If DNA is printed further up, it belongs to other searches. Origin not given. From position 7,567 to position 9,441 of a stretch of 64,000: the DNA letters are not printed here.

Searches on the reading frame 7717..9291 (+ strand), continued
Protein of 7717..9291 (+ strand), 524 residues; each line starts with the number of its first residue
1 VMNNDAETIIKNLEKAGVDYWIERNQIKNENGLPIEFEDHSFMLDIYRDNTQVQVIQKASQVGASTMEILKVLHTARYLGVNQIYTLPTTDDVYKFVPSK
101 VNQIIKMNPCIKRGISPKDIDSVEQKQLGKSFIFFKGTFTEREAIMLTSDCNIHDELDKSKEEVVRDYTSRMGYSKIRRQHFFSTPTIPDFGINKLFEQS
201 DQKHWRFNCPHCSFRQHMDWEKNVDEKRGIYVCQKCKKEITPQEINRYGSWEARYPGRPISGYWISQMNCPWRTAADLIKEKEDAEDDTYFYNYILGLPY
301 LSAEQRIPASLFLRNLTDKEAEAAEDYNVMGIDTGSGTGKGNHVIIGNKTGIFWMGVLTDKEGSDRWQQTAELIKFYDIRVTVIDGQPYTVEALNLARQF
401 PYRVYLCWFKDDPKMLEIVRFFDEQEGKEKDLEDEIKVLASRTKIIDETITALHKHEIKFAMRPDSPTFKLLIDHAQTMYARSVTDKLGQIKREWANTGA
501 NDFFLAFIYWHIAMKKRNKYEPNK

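Call 54: search_dna_similar(query=window:7717-9288:+, collection=phages, mode=protein, max_rows=10, max_evalue=0.00001)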
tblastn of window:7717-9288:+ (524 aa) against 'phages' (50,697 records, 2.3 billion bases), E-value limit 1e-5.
Records with a match: 866; places in all: 866; records where one place covers at least 80% of the query: 58.
Best place of each record, by identity: <60% 866.
By first word of the organism name: Staphylococcus 337; Bacillus 275; Enterococcus 68; Listeria 54; Vibrio 34; Lactobacillus 26; Pseudomonas 13; Thermus 5; Achromobacter 5; Acinetobacter 5; and 25 more.
By host as written in the record: Staphylococcus aureus 113; - 90; Listeria monocytogenes 43; Bacillus subtilis 34; Bacillus cereus 27; Staphylococcus sp. 25; Staphylococcus carnosus TM300 22; Bacillus thuringiensis subsp. kurstaki 20; and 218 more.
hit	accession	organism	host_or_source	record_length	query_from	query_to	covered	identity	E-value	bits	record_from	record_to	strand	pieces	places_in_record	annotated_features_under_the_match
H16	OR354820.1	Staphylococcus phage Alsa_1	Staphylococcus sp.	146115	20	515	95%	28.6%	5e-30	130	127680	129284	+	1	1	terminase large subunit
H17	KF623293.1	Vibrio phage SHOU24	Vibrio parahaemolyticus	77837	21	521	96%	25.7%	3e-34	144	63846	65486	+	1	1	hypothetical protein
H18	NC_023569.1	Vibrio phage SHOU24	Vibrio parahaemolyticus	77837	21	521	96%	25.7%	3e-34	144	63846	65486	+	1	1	terminase large subunit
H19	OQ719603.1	Vibrio phage vB_VpaP_1601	Vibrio parahaemolyticus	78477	21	521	96%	25.7%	3e-34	144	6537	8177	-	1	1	hypothetical protein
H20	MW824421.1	Vibrio phage 51E28.1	Vibrio crassostreae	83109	1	521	99%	24.3%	3e-29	129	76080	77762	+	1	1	hypothetical protein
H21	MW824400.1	Vibrio phage 51E28.4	Vibrio crassostreae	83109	1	521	99%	24.3%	3e-29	128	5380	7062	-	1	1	hypothetical protein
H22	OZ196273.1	Vibrio phage K120 g1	Seawater and oysters mix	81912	1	521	99%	24.2%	5e-32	137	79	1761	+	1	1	terminase large subunit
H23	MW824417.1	Vibrio phage 264E42.1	Vibrio crassostreae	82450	1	521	99%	24.2%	6e-32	137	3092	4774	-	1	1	hypothetical protein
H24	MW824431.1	Vibrio phage PS14A.1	Vibrio crassostreae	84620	1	521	99%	24.0%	1e-31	135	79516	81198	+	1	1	hypothetical protein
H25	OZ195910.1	Vibrio phage K478b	Seawater and oysters mix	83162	1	521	99%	24.0%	2e-31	135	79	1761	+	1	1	terminase large subunit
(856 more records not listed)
